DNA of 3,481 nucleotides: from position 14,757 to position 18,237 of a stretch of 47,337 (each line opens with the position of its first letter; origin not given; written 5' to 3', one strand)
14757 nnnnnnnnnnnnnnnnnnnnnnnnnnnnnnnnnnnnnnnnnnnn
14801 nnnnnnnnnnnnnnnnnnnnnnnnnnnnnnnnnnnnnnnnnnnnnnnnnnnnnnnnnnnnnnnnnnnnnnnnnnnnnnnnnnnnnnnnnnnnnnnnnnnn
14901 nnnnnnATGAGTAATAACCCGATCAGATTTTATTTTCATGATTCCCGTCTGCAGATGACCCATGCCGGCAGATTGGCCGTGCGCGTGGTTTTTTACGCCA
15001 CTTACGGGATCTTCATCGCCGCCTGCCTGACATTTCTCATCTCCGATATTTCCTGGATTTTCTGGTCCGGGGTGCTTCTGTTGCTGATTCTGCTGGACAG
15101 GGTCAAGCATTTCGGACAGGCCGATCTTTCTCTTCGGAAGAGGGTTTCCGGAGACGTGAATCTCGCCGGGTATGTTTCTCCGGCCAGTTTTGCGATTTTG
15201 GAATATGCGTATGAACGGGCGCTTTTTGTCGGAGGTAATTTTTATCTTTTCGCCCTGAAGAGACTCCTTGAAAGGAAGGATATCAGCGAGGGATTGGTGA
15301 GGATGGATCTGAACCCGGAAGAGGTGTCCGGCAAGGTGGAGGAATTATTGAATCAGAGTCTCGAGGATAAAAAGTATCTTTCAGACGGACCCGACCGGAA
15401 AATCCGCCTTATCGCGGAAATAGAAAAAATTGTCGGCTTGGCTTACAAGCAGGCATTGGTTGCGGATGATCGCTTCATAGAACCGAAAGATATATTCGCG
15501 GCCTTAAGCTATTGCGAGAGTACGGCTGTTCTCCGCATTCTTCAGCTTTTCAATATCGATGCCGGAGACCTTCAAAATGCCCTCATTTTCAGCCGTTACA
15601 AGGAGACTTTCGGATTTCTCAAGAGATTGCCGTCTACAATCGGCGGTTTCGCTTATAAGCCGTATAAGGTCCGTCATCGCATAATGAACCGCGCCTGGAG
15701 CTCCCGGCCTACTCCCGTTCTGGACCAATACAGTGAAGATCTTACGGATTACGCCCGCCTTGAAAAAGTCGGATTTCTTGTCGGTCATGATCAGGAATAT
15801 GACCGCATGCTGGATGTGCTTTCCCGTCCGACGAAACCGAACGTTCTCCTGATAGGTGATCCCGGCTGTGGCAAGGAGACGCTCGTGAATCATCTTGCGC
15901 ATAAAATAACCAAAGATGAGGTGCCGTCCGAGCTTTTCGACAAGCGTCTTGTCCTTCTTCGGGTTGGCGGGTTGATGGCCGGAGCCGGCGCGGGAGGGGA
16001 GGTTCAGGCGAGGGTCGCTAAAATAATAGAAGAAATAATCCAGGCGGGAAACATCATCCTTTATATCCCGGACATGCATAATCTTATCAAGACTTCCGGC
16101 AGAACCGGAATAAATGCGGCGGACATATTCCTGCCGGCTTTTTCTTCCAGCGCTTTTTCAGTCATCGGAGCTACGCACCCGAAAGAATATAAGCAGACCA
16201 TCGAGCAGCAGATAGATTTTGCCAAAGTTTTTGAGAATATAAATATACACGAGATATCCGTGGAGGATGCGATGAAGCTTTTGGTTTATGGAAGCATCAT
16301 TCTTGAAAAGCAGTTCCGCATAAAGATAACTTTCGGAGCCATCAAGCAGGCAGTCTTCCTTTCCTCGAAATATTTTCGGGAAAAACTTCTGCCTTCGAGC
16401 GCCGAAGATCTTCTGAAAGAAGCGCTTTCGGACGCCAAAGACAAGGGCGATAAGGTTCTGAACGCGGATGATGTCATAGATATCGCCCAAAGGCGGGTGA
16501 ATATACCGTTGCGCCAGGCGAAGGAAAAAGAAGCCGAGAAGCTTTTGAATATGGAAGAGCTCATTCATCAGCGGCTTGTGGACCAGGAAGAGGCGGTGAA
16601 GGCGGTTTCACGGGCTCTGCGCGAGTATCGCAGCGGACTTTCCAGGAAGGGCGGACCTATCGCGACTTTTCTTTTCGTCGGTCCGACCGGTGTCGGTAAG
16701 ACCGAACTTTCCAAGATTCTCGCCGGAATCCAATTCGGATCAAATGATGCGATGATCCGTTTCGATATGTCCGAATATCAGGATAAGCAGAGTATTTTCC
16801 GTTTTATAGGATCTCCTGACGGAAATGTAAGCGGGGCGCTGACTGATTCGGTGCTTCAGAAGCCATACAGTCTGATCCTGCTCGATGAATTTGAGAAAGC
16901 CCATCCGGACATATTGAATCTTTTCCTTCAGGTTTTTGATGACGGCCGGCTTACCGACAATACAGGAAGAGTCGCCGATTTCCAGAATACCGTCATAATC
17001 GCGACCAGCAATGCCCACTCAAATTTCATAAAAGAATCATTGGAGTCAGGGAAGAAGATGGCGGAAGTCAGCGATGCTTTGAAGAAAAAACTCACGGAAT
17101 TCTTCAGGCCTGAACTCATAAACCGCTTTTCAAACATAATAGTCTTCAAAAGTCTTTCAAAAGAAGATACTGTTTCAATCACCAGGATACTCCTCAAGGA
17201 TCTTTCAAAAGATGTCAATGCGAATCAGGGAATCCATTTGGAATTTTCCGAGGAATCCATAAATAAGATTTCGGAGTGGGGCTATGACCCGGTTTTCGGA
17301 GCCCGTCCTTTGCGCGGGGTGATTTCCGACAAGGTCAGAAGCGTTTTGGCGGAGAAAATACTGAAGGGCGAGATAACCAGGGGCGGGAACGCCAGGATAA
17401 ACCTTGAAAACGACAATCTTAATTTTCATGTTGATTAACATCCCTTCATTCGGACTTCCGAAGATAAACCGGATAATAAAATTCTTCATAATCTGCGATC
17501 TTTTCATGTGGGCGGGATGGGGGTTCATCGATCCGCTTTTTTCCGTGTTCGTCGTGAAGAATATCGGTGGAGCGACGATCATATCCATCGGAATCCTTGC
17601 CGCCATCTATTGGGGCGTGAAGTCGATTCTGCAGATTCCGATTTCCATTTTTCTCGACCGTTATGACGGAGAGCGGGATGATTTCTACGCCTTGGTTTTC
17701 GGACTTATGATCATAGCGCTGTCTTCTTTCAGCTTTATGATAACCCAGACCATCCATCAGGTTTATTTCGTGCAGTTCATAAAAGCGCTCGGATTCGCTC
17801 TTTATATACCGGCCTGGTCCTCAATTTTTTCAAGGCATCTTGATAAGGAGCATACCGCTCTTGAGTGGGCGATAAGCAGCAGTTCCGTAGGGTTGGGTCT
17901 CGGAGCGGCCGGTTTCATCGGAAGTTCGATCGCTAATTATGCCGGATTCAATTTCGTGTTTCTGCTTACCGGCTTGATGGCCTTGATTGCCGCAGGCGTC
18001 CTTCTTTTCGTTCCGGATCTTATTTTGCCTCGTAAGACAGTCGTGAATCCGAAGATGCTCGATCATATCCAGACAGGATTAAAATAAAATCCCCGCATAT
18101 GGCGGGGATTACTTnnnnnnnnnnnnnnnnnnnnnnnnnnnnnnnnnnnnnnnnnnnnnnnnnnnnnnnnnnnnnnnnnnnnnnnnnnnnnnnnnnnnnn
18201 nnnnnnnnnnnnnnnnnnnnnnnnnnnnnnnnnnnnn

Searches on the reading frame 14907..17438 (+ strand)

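Call 91: search_protein_families(library=pfam, proteins=[window:14907-17438:+], max_evalue=0.0001)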
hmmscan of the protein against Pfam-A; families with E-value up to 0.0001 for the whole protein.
window:14907-17438:+ (843 aa): 12 families
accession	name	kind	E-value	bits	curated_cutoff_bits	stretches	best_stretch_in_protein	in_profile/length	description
PF07724.20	AAA_2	-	1.1e-51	175.7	27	1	584-743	2-165/166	AAA domain (Cdc48 subfamily)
PF10431.15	ClpB_D2-small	-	4.2e-20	72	21.9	1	750-830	1-80/81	C-terminal, D2-small domain, of ClpB protein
PF07728.20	AAA_5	-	1e-16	61.7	22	1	588-705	2-125/139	AAA domain (dynein-related subfamily)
PF00004.35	AAA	-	1.4e-16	61.6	21.2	2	589-711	2-118/131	ATPase family associated with various cellular activities (AAA)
PF17871.7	AAA_lid_9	-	7.8e-08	32.6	22.8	1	451-542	1-92/104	AAA lid domain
PF05673.19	DUF815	-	1.8e-06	27.8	23.8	0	311-338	54-81/249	Protein of unknown function (DUF815)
PF00158.32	Sigma54_activat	-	5.2e-06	26.7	20.2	0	586-707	23-148/168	Sigma-54 interaction domain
PF13401.12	AAA_22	-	5.3e-06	27.2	27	0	589-679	9-110/130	AAA domain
PF05729.18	NACHT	-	5.4e-06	26.8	26.7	0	313-345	3-35/167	NACHT domain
PF13191.12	AAA_16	-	6.4e-06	27.2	32.6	0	291-337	2-51/167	AAA ATPase domain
PF20720.3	nSTAND3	-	1.2e-05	25.5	27.2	0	297-338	6-45/155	Novel STAND NTPase 3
PF00005.33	ABC_tran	-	4.3e-05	24.6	25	0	312-337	13-38/137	ABC transporter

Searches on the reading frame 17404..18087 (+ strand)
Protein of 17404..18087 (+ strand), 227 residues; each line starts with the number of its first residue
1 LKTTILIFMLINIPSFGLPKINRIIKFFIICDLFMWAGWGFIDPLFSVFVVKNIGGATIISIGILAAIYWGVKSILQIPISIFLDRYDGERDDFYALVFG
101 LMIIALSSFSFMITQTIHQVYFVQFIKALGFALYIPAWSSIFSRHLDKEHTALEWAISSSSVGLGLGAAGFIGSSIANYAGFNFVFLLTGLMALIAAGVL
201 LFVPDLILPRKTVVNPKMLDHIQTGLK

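Call 71: search_protein_families(library=pfam, proteins=[window:17404-18087:+], max_evalue=0.00001)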
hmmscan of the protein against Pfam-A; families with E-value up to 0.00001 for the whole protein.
window:17404-18087:+ (227 aa): 1 family
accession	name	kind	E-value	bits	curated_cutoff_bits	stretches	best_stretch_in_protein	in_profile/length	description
PF07690.21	MFS_1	-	2.5e-17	63.3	33.4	1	30-204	3-174/347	Major Facilitator Superfamily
